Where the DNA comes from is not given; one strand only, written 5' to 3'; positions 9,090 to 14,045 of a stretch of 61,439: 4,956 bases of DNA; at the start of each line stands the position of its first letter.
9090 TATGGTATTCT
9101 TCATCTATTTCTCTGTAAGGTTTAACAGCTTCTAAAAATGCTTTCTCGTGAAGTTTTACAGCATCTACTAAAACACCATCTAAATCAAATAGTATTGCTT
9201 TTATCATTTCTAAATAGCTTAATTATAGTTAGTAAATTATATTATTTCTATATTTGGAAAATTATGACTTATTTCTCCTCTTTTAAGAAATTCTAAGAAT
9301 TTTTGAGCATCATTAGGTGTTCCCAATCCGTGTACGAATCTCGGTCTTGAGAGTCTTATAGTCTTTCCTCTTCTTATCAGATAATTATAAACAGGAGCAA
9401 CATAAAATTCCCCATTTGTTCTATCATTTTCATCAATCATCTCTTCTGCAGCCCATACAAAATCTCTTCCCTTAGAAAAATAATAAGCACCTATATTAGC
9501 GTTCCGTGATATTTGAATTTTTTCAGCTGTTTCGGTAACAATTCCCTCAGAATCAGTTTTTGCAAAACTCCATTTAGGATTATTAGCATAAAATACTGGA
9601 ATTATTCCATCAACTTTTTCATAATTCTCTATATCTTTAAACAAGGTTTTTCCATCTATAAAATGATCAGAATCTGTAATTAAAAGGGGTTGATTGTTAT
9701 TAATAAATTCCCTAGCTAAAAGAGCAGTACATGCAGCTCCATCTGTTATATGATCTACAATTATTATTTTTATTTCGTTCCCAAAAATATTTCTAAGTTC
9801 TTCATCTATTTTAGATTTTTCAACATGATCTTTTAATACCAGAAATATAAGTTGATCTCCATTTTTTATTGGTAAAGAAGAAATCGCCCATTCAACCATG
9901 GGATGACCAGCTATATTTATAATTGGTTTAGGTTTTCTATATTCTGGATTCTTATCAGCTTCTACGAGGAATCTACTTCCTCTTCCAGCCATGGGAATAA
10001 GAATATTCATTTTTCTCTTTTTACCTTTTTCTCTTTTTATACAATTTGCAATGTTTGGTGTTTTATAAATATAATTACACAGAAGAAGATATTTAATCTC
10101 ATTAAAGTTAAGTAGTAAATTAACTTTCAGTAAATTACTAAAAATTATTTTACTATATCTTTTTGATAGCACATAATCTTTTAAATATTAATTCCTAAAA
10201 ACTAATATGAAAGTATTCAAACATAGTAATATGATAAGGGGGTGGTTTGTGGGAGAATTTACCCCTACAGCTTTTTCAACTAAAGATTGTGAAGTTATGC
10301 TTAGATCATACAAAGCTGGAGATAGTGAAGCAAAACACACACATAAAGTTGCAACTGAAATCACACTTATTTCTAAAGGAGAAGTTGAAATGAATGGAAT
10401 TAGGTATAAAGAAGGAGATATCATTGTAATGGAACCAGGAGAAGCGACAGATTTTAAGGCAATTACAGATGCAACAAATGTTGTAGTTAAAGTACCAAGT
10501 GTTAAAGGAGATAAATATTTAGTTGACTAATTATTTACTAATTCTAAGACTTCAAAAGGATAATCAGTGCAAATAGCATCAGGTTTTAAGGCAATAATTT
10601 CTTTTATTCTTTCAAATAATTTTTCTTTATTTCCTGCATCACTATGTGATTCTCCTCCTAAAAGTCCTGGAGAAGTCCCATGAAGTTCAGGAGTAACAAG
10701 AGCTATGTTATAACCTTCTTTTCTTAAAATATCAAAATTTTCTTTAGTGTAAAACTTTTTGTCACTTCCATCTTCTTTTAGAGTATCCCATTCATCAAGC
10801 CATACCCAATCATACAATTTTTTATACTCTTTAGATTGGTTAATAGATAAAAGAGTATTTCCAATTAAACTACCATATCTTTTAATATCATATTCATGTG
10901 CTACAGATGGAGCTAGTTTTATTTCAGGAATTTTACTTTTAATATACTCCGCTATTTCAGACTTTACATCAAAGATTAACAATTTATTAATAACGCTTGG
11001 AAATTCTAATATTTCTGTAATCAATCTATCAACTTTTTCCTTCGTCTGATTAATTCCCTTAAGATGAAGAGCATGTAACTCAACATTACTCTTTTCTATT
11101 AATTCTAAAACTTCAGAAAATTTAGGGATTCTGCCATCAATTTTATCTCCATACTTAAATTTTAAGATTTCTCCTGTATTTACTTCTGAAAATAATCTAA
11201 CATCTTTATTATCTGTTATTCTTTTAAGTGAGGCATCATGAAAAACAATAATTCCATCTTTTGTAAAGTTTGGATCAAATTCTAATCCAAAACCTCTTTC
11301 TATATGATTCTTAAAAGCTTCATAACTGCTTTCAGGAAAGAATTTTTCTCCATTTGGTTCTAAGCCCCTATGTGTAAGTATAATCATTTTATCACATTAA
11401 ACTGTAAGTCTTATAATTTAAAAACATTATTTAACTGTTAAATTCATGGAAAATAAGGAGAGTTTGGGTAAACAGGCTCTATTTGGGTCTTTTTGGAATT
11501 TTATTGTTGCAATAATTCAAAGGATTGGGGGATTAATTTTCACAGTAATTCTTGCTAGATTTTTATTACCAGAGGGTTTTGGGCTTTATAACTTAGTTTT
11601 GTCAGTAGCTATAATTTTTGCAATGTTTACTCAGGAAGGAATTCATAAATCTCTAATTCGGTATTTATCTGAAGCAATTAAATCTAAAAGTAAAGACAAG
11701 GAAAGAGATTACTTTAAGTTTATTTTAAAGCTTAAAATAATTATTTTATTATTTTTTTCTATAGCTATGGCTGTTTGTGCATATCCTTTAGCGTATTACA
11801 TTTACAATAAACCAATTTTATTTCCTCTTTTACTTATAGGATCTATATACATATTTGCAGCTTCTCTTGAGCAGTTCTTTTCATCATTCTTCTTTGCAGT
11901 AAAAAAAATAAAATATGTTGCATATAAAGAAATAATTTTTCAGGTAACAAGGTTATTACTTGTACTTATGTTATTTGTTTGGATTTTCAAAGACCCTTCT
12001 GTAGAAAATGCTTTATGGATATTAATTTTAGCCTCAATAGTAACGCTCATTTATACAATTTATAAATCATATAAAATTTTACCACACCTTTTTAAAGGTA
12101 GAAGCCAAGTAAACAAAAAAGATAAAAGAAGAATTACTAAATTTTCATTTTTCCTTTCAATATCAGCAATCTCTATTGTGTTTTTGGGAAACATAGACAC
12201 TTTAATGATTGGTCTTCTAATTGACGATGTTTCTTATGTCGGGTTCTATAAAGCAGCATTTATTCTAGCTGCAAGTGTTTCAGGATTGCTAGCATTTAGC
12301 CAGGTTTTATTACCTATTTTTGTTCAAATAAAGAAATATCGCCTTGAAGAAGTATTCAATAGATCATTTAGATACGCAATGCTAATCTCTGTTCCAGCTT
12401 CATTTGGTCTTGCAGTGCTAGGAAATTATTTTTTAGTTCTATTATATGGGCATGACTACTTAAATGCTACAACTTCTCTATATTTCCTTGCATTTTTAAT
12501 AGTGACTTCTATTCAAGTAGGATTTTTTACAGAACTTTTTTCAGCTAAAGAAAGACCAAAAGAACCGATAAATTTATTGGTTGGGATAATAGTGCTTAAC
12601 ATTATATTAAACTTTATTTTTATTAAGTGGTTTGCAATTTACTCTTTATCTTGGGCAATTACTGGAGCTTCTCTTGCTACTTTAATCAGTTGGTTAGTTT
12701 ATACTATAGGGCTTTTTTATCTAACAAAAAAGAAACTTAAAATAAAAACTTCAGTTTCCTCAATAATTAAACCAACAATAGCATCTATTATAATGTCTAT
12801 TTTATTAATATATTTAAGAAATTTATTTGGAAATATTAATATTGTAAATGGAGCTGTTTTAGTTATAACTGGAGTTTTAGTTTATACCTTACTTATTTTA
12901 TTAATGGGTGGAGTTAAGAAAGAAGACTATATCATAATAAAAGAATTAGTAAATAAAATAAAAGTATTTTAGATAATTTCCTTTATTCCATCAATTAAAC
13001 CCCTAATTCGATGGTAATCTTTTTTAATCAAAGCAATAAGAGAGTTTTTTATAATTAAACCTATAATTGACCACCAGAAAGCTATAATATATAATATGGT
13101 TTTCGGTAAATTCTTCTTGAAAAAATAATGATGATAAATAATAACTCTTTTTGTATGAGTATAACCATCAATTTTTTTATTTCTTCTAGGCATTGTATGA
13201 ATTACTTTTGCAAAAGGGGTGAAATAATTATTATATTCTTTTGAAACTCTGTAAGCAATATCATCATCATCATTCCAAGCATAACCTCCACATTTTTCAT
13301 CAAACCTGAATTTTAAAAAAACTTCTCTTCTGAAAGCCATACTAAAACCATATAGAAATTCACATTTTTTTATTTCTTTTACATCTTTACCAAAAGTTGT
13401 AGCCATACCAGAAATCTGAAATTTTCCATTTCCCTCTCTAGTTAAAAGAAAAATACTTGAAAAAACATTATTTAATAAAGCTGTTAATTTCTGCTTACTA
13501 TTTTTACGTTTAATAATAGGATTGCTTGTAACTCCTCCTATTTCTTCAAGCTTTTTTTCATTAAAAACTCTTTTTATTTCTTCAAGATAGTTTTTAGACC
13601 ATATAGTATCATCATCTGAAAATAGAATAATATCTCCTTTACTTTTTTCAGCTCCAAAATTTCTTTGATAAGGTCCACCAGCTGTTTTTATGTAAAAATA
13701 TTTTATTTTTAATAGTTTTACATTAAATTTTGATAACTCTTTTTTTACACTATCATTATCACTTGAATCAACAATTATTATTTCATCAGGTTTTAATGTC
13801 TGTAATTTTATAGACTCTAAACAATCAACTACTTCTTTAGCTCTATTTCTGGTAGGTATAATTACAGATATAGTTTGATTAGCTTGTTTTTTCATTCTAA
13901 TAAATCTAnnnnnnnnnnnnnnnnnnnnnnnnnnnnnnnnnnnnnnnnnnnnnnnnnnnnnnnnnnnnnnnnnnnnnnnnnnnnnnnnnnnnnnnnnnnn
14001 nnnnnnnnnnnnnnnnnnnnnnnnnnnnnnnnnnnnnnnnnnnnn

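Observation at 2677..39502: A ~37-kb glycosylation island anchored by aglB, with an enzyme set unusual for an archaeon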

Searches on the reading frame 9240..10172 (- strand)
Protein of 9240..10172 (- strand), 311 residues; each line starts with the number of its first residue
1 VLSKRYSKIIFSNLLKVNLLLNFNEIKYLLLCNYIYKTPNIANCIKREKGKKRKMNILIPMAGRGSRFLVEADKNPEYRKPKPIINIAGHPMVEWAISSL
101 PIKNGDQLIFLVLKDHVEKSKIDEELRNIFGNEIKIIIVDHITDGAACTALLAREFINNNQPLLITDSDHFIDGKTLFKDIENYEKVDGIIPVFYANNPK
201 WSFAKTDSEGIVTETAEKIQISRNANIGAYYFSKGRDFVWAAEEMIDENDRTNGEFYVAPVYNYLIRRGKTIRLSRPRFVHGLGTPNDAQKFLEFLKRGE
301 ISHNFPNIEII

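Call 3: search_protein_families(library=pfam, proteins=[window:9240-10172:-], max_evalue=0.001)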
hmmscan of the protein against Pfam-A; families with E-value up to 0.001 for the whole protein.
window:9240-10172:- (311 aa): 1 family
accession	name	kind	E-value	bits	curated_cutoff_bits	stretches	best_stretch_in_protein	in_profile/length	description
PF00483.29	NTP_transferase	-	2.7e-07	30.9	21.2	1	79-235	19-183/245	Nucleotidyl transferase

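Call 8: search_protein_families(library=ncbifam, proteins=[window:9240-10172:-], max_evalue=0.01)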
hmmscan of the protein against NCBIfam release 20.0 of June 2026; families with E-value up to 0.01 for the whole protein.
window:9240-10172:- (311 aa): 7 families
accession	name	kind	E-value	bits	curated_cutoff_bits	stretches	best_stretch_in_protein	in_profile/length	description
TIGR03992.1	Arch_glmU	subfamily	7.1e-10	38.3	292.1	1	57-251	3-184/393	bifunctional sugar-1-phosphate nucleotidylyltransferase/acetyltransferase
TIGR01208.1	rmlA_long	equivalog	4.7e-09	35.6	320.25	1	58-275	3-212/353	glucose-1-phosphate thymidylyltransferase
NF041173.1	Sug_nt_acttase_Thmprot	equivalog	3e-08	33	600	1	56-234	2-170/405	bifunctional sugar-1-phosphate nucleotidylyltransferase/acetyltransferase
NF010937.0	PRK14357.1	equivalog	3.6e-07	29.4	658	1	57-283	3-216/448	bifunctional UDP-N-acetylglucosamine diphosphorylase/glucosamine-1-phosphate N-acetyltransferase GlmU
NF041313.1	UDPGP_AglF_Halo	equivalog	0.00024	20.7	400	1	55-274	1-211/234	UTP--glucose-1-phosphate uridylyltransferase AglF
NF041135.1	IPPtranDIPPsyn_Thcocales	equivalog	0.0067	15.5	580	1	60-176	6-108/419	bifunctional L-myo-inositol-1-phosphate cytidylyltransferase/CDP-L-myo-inositol myo-inositolphosphotransferase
NF045761.1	NAMPUrTaseMurU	equivalog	0.008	16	250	0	55-101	1-42/226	N-acetylmuramate alpha-1-phosphate uridylyltransferase MurU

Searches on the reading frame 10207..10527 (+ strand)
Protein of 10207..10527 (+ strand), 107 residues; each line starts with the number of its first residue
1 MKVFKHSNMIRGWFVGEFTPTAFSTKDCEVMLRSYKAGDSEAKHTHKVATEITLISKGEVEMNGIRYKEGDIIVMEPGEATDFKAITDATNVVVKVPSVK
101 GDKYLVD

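Call 4: search_protein_families(library=pfam, proteins=[window:10207-10527:+], max_evalue=0.001)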
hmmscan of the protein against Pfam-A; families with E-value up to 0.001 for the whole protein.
window:10207-10527:+ (107 aa): 1 family
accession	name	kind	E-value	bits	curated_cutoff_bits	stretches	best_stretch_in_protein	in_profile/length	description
PF07883.17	Cupin_2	-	0.00033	20.7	27.2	1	34-90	4-63/70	Cupin domain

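Call 8: search_protein_families(library=ncbifam, proteins=[window:10207-10527:+], max_evalue=0.01)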
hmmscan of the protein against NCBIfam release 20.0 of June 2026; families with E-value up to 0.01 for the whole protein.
window:10207-10527:+ (107 aa): 2 families
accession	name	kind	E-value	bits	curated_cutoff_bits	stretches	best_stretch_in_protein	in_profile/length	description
TIGR02451.1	anti_sig_ChrR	subfamily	0.00029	20.7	124.5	1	25-75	125-174/216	ChrR family anti-sigma-E factor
NF051881.1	StressantisigmaChrR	equivalog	0.0024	17.5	300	1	26-93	119-183/209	cadmium/peroxide/UV radiation responsive anti-sigma factor ChrR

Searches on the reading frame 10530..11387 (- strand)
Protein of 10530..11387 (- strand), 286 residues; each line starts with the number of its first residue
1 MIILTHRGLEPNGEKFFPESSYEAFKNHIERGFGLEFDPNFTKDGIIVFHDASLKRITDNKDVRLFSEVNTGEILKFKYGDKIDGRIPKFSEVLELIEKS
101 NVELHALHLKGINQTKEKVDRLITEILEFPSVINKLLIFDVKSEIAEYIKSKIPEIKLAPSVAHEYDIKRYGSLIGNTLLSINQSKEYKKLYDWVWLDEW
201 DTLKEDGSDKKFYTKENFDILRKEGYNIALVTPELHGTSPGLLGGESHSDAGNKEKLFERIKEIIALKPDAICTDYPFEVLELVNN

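Call 4: search_protein_families(library=pfam, proteins=[window:10530-11387:-], max_evalue=0.001)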
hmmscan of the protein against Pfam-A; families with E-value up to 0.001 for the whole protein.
window:10530-11387:- (286 aa): 1 family
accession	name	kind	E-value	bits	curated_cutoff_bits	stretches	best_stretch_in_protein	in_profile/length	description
PF03009.23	GDPD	-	7.8e-10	39.7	23.6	1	6-162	1-167/244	Glycerophosphoryl diester phosphodiesterase family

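Call 8: search_protein_families(library=ncbifam, proteins=[window:10530-11387:-], max_evalue=0.01)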
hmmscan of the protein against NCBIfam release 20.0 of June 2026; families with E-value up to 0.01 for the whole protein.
window:10530-11387:- (286 aa): 2 families
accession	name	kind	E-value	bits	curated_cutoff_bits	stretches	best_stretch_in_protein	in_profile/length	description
NF041304.3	AvrBs2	equivalog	0.0001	20.4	1000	1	4-74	272-343/716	type III secretion system effector avirulence protein AvrBs2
NF053857.1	LysphglycPlipDStph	equivalog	0.00055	19.3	450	1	3-60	48-103/305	lysophosphatidylglycerol phospholipase D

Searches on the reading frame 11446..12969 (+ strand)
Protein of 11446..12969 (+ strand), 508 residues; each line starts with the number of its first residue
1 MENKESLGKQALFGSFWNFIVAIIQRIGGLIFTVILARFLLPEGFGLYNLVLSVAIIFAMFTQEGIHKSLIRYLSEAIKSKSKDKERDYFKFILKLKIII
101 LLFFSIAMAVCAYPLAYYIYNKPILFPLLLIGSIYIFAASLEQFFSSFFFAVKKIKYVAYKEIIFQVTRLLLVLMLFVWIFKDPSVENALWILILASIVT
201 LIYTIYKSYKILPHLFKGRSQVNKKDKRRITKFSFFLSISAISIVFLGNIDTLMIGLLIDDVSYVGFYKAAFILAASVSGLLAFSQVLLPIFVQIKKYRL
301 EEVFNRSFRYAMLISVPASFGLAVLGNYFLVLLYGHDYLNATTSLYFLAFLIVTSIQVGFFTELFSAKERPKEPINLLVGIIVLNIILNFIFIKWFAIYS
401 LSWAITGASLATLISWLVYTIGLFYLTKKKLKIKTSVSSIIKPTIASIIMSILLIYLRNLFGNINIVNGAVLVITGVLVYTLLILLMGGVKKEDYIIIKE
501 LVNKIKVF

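Call 4: search_protein_families(library=pfam, proteins=[window:11446-12969:+], max_evalue=0.001)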
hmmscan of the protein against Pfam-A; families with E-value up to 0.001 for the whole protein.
window:11446-12969:+ (508 aa): 3 families
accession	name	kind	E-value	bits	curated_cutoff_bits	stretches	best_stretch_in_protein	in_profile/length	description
PF01943.22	Polysacc_synt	-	1.1e-35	123.8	28.2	1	14-295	4-273/274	Polysaccharide biosynthesis protein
PF13440.11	Polysacc_synt_3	-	4.6e-22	79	23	1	35-341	1-291/293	Polysaccharide biosynthesis protein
PF03023.19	MurJ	-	3.4e-10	39.6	27.4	1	57-462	24-437/451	Lipid II flippase MurJ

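Call 67: search_protein_families(library=ncbifam, proteins=[window:11446-12969:+], max_evalue=0.00001)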
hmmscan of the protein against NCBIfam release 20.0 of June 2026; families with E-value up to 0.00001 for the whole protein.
window:11446-12969:+ (508 aa): 7 families
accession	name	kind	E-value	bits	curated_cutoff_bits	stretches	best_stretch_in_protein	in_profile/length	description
TIGR02900.1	spore_V_B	equivalog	3.7e-16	59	372.3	1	14-483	4-488/488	stage V sporulation protein B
NF007773.0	PRK10459.1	equivalog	1.3e-13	50.7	273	1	6-487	2-467/492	MOP flippase family protein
NF058658.1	Oglyco_Wzx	exception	6.7e-11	41.9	720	1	4-488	3-464/478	O-glycosylation flippase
NF050818.1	PolSacchBiosHfsF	equivalog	5.2e-09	35.6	700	1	21-487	12-460/468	polysaccharide biosynthesis protein HfsF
TIGR01695.1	murJ_mviN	equivalog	7.1e-09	34.9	235.55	1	25-489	16-498/506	murein biosynthesis integral membrane protein MurJ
NF047674.1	TeichurnBiosyTuaB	equivalog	8.7e-08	31.6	580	1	7-486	4-468/469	teichuronic acid biosynthesis protein TuaB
TIGR00797.1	matE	subfamily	5.5e-07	28.8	147.4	1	298-454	66-222/396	MATE family efflux transporter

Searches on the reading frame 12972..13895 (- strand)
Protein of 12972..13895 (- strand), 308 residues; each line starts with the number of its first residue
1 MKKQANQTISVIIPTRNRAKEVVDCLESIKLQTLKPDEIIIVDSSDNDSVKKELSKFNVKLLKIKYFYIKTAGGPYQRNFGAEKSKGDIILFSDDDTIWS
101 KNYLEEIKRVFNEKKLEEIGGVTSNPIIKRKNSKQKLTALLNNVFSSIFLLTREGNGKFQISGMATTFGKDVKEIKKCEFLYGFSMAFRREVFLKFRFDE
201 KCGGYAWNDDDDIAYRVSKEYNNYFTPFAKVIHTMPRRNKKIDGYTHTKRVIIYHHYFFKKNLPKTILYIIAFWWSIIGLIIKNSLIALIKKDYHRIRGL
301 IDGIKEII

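Call 4: search_protein_families(library=pfam, proteins=[window:12972-13895:-], max_evalue=0.001)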
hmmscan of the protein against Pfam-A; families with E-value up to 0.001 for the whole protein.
window:12972-13895:- (308 aa): 4 families
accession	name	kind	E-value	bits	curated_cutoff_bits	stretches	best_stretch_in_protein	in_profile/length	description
PF00535.33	Glycos_transf_2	-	1.3e-23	84.2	23.3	1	10-167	1-159/168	Glycosyl transferase family 2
PF10111.15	Glyco_tranf_2_2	-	5.4e-10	39.7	27.3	1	10-120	1-115/276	Glycosyltransferase like family 2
PF13641.12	Glyco_tranf_2_3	-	1.4e-09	38.8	27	1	9-219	3-196/230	Glycosyltransferase like family 2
PF13506.12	Glyco_transf_21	-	8.4e-05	22.5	21.7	1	82-193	26-114/174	Glycosyl transferase family 21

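Call 67: search_protein_families(library=ncbifam, proteins=[window:12972-13895:-], max_evalue=0.00001)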
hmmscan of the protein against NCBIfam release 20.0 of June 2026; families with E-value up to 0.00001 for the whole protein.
window:12972-13895:- (308 aa): 18 families
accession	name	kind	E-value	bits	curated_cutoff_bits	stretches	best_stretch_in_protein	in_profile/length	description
NF038299.1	EPS_HpsN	equivalog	1.5e-25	89.9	425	1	8-259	2-248/317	hormogonium polysaccharide biosynthesis glycosyltransferase HpsN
NF041875.1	EPS_EpsD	equivalog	7.5e-17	61.7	370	1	9-126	1-120/325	exopolysaccharide biosynthesis glycosyltransferase EpsD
NF047683.1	TeichurnBiosyTuaG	equivalog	6.9e-14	52.1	400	1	4-113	3-113/252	teichuronic acid biosynthesis protein TuaG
TIGR04283.1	glyco_like_mftF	equivalog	8.5e-13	48.4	182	1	9-118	1-103/221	TIGR04283 family arsenosugar biosynthesis glycosyltransferase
TIGR03965.1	mycofact_glyco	equivalog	2.3e-12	46.5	280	1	5-121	72-189/467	mycofactocin biosynthesis glycosyltransferase MftF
NF007482.0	PRK10073.1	equivalog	4.8e-12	45.5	423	1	4-107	3-106/334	glycosyltransferase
NF041394.1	GtaseAglG_Halo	equivalog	2.3e-11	43.5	440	1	9-123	3-119/304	glucosyl-dolichyl phosphate glucuronosyltransferase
TIGR03937.1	PgaC_IcaA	equivalog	4.9e-11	42.2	422.3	1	2-171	40-210/407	poly-beta-1,6-N-acetyl-D-glucosamine synthase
NF050050.1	ProtGlycPglI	equivalog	1.1e-10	41.4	500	1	8-132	3-125/306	GalNAc(5)-diNAcBac-PP-undecaprenol beta-1,3-glucosyltransferase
NF038302.1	EPS_HpsE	equivalog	4.3e-10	39.1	300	1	9-111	3-111/307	hormogonium polysaccharide biosynthesis glycosyltransferase HpsE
TIGR04440.1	glyco_TIGR04440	domain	1.2e-09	38.2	70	1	10-110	3-105/215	TIGR00180 family glycosyltransferase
NF045692.1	OglycostaseCruG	equivalog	1.1e-06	27.8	600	1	7-59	41-93/386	2'-O-glycosyltransferase CruG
NF050113.1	gal_furan_GlfT1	equivalog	1.5e-06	27.8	330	1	11-125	3-119/290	galactofuranosyltransferase GlfT1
TIGR04017.1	WcaA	equivalog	2.8e-06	27.2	495.75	1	5-105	3-104/279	colanic acid biosynthesis glycosyltransferase WcaA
NF007453.0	PRK10018.1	equivalog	3e-06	27.1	382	1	5-105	4-105/280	colanic acid biosynthesis glycosyltransferase WcaA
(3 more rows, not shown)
